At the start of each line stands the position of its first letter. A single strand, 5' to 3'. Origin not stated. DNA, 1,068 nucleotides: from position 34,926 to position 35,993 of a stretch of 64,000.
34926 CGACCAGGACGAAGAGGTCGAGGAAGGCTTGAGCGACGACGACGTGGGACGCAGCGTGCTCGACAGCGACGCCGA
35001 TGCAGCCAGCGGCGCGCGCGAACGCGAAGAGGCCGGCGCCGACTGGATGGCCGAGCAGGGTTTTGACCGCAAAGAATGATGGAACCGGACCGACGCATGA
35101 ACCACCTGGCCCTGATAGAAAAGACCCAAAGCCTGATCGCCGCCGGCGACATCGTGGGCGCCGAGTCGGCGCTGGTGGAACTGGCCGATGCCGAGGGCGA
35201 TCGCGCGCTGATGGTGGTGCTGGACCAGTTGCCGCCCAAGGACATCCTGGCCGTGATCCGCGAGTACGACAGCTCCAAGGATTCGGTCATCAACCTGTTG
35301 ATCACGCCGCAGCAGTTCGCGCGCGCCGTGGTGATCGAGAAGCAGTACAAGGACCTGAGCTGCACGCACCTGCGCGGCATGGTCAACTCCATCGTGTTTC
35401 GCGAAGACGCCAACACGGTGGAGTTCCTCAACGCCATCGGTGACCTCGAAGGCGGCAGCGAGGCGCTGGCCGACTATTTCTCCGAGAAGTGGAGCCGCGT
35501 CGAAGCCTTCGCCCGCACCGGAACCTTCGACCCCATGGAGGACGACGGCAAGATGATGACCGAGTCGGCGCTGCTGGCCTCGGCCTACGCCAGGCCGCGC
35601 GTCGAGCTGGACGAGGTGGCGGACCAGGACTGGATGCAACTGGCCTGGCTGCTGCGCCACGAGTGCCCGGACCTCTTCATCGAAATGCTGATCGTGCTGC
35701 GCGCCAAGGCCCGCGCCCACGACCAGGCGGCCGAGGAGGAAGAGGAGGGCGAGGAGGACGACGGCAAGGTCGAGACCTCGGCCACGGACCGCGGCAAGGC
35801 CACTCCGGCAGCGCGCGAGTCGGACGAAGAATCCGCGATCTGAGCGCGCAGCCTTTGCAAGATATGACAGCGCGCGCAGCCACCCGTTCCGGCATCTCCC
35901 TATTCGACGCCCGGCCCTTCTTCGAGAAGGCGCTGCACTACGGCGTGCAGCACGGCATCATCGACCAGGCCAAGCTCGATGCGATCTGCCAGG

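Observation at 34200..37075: Compact operon of a J-domain-only protein plus three uncharacterised proteins (two with polyacidic tails), a candidate novel chaperone-linked system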

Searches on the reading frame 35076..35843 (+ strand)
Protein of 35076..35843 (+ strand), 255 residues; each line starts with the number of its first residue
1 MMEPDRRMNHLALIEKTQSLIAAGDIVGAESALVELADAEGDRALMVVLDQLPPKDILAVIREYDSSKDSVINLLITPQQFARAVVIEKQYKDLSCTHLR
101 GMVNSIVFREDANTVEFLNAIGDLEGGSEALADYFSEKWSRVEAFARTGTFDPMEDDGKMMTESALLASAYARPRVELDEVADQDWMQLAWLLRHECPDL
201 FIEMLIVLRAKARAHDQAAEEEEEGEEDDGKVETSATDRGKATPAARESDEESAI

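Call 4: search_protein_families(library=pfam, proteins=[window:35076-35843:+], max_evalue=0.1)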
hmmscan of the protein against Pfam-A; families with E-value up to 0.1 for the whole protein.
window:35076-35843:+ (255 aa): 0 families

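Call 5: search_protein_families(library=ncbifam, proteins=[window:35076-35843:+], max_evalue=0.1)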
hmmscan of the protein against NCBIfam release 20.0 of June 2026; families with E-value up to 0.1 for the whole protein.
window:35076-35843:+ (255 aa): 0 families

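Call 6: search_protein_families(library=padloc, proteins=[window:35076-35843:+], max_evalue=0.1)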
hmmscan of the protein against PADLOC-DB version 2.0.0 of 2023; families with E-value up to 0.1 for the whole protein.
window:35076-35843:+ (255 aa): 0 families

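Call 15: find_homologous_proteins(query=window:35076-35843:+)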
Query window:35076-35843:+ (255 aa): 2711 proteins with E <= 0.001 among 4341 candidates; the best 120 are listed.
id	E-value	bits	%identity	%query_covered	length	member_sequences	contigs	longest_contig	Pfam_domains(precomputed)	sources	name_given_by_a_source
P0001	1.5e-152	524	99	97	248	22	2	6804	-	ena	-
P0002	7.5e-148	508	96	97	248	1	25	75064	-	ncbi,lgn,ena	-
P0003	6.9e-146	502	93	100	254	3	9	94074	-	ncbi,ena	-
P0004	9.4e-143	492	93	97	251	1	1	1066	-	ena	-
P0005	1.4e-141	488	92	97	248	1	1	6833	-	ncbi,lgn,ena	ncbi:MAG: hypothetical protein WCH44_06510 [Betaproteobacteria bacterium]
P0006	2.0e-133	461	87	97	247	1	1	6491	-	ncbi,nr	ncbi:MAG: hypothetical protein Q7U13_00320 [Rhodoferax sp.]|nr:hypothetical protein [Rhodoferax sp.]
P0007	3.7e-133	460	87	97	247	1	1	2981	-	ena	-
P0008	9.9e-133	459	87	97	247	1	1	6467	-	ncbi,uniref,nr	ncbi:hypothetical protein [Rhodoferax sp.]|uniref:hypothetical protein n=1 Tax=Rhodoferax sp. TaxID=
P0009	1.5e-132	458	87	97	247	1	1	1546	-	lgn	-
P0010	1.8e-132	458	86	97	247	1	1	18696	-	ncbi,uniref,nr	ncbi:MAG: hypothetical protein Q7T10_16470 [Rhodoferax sp.]|uniref:hypothetical protein n=1 Tax=Rhod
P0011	2.8e-132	457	85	97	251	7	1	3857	-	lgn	-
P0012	2.8e-132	457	86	97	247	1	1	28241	-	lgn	-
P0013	9.9e-132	456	85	97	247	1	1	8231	-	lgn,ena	-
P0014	5.0e-131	453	85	97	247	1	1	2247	-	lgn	-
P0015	7.7e-131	453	84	97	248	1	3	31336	-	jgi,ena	-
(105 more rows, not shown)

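Call 16: search_protein_families(library=ncbifam, proteins=[window:35076-35843:+, window:35097-35843:+], max_evalue=10)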
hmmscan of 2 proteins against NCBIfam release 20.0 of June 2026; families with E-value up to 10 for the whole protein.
window:35076-35843:+ (255 aa): 0 families

window:35097-35843:+ (248 aa): 0 families

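Call 25: search_protein_representatives(protein=window:35097-35843:+)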
Query: 248 residues. Proteins with E-value up to 0.001 (for the whole library): 190; up to 1e-10: 122; up to 1e-30: 46. The best 150 are listed.
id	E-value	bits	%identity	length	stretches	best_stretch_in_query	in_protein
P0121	1.3e-113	394.5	75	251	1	3-248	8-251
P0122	1.0e-102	358.7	77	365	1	1-213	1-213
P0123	4.2e-82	291.3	82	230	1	1-165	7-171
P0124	7.9e-77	274.1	77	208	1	1-167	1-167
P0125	1.1e-73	263.8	76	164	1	2-161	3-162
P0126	3.5e-66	239.2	85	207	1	1-136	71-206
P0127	4.7e-63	229.0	55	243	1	1-207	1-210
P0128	6.5e-63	228.6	90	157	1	1-126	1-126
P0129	2.5e-62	226.7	63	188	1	71-248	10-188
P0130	2.3e-61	223.5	83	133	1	1-131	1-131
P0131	1.8e-59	217.3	51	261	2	6-163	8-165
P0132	3.5e-59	216.4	81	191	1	1-130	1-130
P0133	7.9e-58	211.9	78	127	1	39-160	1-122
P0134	2.2e-54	200.6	50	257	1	5-234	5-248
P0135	2.6e-53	197.2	53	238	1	1-216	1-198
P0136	2.1e-51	190.9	47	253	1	6-247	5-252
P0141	3.5e-44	167.3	45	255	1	5-210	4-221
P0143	4.5e-43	163.7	40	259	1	5-214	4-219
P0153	1.2e-37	146.0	40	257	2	6-154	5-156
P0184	2.8e-23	98.9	31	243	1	1-205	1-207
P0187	1.7e-22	96.4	35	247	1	17-202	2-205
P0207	2.2e-15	73.1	31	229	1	5-230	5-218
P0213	2.5e-14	69.6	34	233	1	6-173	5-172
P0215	4.3e-14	68.9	33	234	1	11-200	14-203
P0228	8.0e-12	61.5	32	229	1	11-126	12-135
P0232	1.3e-11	60.7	30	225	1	13-227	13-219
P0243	1.4e-10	57.4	34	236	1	9-127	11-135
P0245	5.1e-10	55.5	32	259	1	9-126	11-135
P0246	1.2e-09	54.4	31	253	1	13-239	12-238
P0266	3.6e-07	46.3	30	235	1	11-199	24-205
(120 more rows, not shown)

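Call 27: search_protein_families(library=ncbifam, alignment_id=A1, max_evalue=0.001)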
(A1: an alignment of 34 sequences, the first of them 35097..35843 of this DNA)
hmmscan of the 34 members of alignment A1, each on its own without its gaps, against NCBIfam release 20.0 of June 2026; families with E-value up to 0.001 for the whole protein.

A. member 1, window:35097-35843:+ (248 aa): 0 families

B. families by the number of members that match (of 34 scanned): 1 family
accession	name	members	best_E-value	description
NF047889.1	ColdAdpAtcB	5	8.5e-05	cold adaptation protein AtcB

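Call 28: search_protein_families(library=ncbifam, proteins=[P0207, P0213, P0215, P0228, P0232, P0243, P0245, P0246, P0266, P0184], max_evalue=1)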
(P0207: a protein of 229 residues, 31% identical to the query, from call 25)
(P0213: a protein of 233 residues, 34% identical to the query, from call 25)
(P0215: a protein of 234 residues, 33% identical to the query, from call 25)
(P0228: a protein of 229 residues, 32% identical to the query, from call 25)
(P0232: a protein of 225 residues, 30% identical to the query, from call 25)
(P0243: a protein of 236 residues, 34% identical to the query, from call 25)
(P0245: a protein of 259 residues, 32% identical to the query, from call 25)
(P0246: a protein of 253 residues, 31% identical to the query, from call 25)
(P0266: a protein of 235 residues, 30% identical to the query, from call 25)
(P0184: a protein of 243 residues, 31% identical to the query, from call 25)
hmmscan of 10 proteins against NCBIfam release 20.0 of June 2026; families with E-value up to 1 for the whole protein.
P0207 (229 aa): 1 family
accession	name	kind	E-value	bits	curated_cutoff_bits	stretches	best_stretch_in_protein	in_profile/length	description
NF047889.1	ColdAdpAtcB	equivalog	0.06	12.8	440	1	14-78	15-79/252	cold adaptation protein AtcB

P0213 (233 aa): 1 family
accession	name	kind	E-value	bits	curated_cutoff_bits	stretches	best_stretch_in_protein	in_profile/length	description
NF007861.0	PRK10573.1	equivalog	0.066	12.3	401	1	3-46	62-103/401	protein transport protein HofC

P0215 (234 aa): 1 family
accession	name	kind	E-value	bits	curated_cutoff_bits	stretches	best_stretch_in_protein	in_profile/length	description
NF047889.1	ColdAdpAtcB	equivalog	0.1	12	440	1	16-85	15-84/252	cold adaptation protein AtcB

P0228 (229 aa): 1 family
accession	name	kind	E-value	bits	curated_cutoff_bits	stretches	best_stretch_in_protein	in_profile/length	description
NF047889.1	ColdAdpAtcB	equivalog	0.0035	16.8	440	1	30-77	30-76/252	cold adaptation protein AtcB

P0232 (225 aa): 0 families

P0243 (236 aa): 0 families

P0245 (259 aa): 0 families

P0246 (253 aa): 1 family
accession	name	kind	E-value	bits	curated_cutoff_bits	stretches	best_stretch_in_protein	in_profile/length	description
NF047889.1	ColdAdpAtcB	equivalog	0.014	14.9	440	1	25-73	31-79/252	cold adaptation protein AtcB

P0266 (235 aa): 1 family
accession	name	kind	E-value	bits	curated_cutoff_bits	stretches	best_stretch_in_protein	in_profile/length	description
NF047445.1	PeroxupregLepto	equivalog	0.032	14.8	140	1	146-189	22-65/92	LA_1064 family peroxide-responsive upregulated protein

P0184 (243 aa): 0 families

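Call 31: find_related_loci(query=A2, collection=genome_contigs, flank=7000)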
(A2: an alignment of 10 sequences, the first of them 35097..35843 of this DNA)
Query A2 (248 aa) in genome_contigs; peptide patterns used: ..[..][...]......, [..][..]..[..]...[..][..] (x = any residue, [..] = any of these).
600 stretches matched a pattern (row limit reached: there are more); 207 encode a relative of the query (tblastn E <= 1e-3); the best 80 are kept; 80 distinct loci.
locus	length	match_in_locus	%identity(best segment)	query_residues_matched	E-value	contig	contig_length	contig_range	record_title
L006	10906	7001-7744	86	1-248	2e-140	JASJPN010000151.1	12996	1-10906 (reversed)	MAG: Polaromonas sp. isolate MAG_158 NODE_2077_length_12996_cov_6.107720, whole genome shotgun sequence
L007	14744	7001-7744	87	1-248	6e-140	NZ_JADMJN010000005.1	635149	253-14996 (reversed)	MAG: Rhodoferax sp. isolate MAG_33 NODE_11_length_635149_cov_40.332338, whole genome shotgun sequence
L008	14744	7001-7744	83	1-248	5e-139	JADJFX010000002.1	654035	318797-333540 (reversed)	MAG: Candidatus Rhodoferax bjergmarkensis isolate Bjer_18-Q3-R1-45_MAXAC.141 tig00001970-10-6574980, whole genome shotgu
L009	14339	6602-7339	84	2-248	2e-137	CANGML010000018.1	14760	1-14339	MAG: Comamonadaceae bacterium isolate Jr-28jun17-170 genome assembly, contig: Jr-28jun17-C5875, whole genome shotgun seq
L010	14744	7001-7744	83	1-248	3e-136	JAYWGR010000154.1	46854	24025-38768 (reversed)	MAG: Rhizobacter sp. isolate GLR3_GL5_UP_3_concoct_19 GLR3_GL5_UP_3_concoct_19_153, whole genome shotgun sequence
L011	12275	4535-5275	85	1-248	9e-136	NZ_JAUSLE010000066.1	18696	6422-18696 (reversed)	MAG: Rhodoferax sp. isolate E19_concoct.bin.1 E19_k141_462297, whole genome shotgun sequence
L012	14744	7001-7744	83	1-248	5e-133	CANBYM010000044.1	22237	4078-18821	MAG: Comamonadaceae bacterium isolate JR-MC-C-240519-64 genome assembly, contig: JR-MC-C-240519-C1807, whole genome shot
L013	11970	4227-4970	80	1-248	4e-133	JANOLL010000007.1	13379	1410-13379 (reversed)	MAG: Polaromonas sp. isolate VAR_45_metabat_307 VAR_45_k141_2095, whole genome shotgun sequence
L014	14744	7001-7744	79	1-248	6e-133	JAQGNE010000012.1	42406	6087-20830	MAG: Polaromonas sp. isolate RYN_579 scaffold_511061, whole genome shotgun sequence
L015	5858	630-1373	81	1-248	2e-133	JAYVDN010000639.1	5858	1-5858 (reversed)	MAG: Polaromonas sp. isolate GL34_DN_concoct_23_sub GL34_DN_concoct_23_sub_638, whole genome shotgun sequence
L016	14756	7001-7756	80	1-248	9e-133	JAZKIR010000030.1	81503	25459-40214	MAG: Pseudomonadota bacterium isolate ADI_DC_SW_02_SPN_11032020-bin055 DCSW02SPN_B055_0_000000000030, whole genome shotg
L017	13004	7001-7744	83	1-248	1e-132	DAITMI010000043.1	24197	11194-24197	MAG TPA_asm: Rhodoferax sp. isolate CTOTU7578 NODE_99_length_24197_cov_10.120123, whole genome shotgun sequence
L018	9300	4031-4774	79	1-248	4e-132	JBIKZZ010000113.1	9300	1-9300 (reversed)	MAG: Rhodoferax sp. isolate ME2016-05-06_3300042878_group7_bin183 Rohwer_bin2250_scaffold_6405_c1, whole genome shotgun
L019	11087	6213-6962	80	1-248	5e-132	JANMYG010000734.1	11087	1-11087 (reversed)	MAG: Betaproteobacteria bacterium isolate OTE_8_metabat_422 OTE_8_k141_2128810, whole genome shotgun sequence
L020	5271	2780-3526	79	1-248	8e-132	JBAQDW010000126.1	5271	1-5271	MAG: Rhodoferax sp. isolate MFD10577_ilm_asm_bin18 k127_105372, whole genome shotgun sequence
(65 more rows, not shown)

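Call 34: search_solved_structures(query=A1, max_evalue=1, show_alignments=2)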
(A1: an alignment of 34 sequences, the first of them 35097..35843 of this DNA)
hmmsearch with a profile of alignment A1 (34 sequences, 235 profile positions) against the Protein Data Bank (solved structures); distinct sequences matched with E-value up to 1: 8.
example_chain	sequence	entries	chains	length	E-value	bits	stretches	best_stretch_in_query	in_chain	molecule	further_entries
4yk2_A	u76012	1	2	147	0.016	18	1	72-155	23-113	Bartonella effector protein (Bep) substrate of VirB T4SS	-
2dof_A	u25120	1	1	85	0.2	14.4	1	149-207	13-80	Transcription elongation regulator 1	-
6z35_A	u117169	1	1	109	0.36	13.6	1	17-46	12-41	Maquette 2-1ip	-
9g8s_g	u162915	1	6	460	0.36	13.6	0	81-150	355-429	Tail sheath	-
31eu_G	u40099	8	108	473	0.38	13.5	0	81-150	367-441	gp55 - Tail sheath protein | Phage tail sheath protein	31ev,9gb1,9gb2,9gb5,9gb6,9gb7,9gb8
2yvy_A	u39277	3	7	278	0.54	13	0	31-64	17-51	Mg2+ transporter MgtE | Magnesium transporter MgtE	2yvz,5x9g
5z9r_A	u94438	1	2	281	0.78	12.5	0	160-194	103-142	Nicotinamide/nicotinic acid mononucleotide adenylyltransferase 3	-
2c0k_A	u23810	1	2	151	0.84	12.4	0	114-184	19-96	HEMOGLOBIN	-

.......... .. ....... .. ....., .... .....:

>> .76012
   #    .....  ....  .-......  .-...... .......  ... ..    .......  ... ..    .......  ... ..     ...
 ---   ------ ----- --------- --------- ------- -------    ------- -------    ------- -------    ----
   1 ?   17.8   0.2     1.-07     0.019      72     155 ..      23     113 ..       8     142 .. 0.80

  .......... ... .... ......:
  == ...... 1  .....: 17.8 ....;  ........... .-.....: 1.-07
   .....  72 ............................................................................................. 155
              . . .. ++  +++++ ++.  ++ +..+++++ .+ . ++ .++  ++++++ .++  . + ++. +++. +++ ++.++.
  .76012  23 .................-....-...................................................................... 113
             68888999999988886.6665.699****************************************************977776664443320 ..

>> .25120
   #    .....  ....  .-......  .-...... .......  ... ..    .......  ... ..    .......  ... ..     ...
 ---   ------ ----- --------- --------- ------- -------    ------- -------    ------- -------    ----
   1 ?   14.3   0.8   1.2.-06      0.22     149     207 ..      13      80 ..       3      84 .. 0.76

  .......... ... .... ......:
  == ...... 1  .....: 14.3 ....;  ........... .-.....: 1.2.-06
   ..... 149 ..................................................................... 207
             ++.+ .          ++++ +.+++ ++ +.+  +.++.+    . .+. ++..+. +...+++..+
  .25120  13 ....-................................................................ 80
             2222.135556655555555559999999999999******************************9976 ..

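Call 38: search_protein_families(library=ncbifam, proteins=[P0136, P0141, P0143, P0153, P0187], max_evalue=10)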
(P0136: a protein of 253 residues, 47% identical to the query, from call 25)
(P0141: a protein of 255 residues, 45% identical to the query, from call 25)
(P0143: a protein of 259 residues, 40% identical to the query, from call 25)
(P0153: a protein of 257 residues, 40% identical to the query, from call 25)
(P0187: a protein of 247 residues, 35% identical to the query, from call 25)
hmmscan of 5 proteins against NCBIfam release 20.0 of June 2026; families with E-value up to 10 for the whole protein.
P0136 (253 aa): 1 family
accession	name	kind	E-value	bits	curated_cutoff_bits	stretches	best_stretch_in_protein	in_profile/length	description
NF047889.1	ColdAdpAtcB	equivalog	0.04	13.4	440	1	21-81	23-83/252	cold adaptation protein AtcB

P0141 (255 aa): 1 family
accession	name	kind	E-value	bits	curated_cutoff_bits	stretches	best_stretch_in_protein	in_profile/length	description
NF047889.1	ColdAdpAtcB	equivalog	0.011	15.3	440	1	21-80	24-83/252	cold adaptation protein AtcB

P0143 (259 aa): 1 family
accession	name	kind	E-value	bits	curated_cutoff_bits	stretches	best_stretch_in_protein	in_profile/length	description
NF047889.1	ColdAdpAtcB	equivalog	0.0078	15.7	440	1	3-253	2-243/252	cold adaptation protein AtcB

P0153 (257 aa): 2 families
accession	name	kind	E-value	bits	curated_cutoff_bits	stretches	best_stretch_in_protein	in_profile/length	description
NF047889.1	ColdAdpAtcB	equivalog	0.00088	18.8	440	1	20-131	22-140/252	cold adaptation protein AtcB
TIGR02320.1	PEP_mutase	equivalog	0.01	14.9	319.55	1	5-74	154-221/284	phosphoenolpyruvate mutase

P0187 (247 aa): 2 families
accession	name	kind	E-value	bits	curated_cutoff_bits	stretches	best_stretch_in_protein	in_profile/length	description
NF007832.0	PRK10543.1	equivalog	0.047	13.2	348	1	58-99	17-57/193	superoxide dismutase [Fe]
NF047889.1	ColdAdpAtcB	equivalog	0.084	12.3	440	1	7-73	23-89/252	cold adaptation protein AtcB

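Call 42: find_homologous_proteins(query=A3, max_evalue=0.001)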
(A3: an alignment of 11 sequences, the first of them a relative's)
Query A3 (11 sequences) (253 aa, profile of the alignment): 4 proteins with E <= 0.001 among 6587 candidates.
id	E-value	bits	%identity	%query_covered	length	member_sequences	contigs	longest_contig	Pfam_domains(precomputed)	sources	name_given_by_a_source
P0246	5.2e-67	244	100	100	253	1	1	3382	-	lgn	-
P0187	8.6e-64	233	25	73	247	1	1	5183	-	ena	-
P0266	1.1e-54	203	23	32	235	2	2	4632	-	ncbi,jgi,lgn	jgi:hypothetical protein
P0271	9.8e-48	181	65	100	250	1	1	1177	-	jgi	jgi:hypothetical protein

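Call 43: find_encoding_contigs(protein=P0246, flank=5000, max_places=2)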
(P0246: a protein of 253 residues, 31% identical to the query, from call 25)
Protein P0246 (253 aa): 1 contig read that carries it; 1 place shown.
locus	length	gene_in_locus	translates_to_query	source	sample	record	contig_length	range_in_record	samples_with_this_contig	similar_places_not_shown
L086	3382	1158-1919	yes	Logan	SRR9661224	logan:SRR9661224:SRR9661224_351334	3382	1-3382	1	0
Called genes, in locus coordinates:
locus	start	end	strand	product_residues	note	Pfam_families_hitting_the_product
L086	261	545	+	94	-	PF00226:DnaJ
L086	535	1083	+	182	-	-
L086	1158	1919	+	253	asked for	-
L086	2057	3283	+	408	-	PF26699:DUF8235 (faint)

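Call 44: find_encoding_contigs(protein=P0266, flank=5000, max_places=2)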
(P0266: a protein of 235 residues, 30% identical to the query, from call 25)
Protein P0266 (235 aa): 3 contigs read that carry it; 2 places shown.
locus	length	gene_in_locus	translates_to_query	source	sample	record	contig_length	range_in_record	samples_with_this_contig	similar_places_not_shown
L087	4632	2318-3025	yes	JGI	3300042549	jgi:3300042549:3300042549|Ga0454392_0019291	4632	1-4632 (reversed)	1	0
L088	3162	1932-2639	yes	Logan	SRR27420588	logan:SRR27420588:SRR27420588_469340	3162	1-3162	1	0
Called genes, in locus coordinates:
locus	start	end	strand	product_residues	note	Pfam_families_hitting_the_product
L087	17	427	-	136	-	PF00395:SLH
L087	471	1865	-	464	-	PF00919:UPF0004, PF04055:Radical_SAM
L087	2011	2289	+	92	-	PF00226:DnaJ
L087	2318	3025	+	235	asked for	-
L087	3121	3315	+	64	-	-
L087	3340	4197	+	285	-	-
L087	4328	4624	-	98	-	PF06421:LepA_C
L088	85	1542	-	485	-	PF00919:UPF0004, PF04055:Radical_SAM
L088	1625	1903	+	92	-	PF00226:DnaJ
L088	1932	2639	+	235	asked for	-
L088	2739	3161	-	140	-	?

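Call 45: find_encoding_contigs(protein=P0187, flank=5000, max_places=2)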
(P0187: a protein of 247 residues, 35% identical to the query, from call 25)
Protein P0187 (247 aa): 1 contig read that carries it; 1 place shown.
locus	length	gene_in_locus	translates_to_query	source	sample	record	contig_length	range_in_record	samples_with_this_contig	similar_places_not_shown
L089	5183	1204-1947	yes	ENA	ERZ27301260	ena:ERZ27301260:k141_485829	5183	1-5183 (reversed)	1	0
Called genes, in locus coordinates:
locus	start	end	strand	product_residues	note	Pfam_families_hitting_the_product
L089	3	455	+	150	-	?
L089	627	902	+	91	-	PF00226:DnaJ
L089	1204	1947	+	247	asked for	-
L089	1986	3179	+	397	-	-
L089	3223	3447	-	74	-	-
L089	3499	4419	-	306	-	PF10263:SprT-like (weak)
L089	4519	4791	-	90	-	-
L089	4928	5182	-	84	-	?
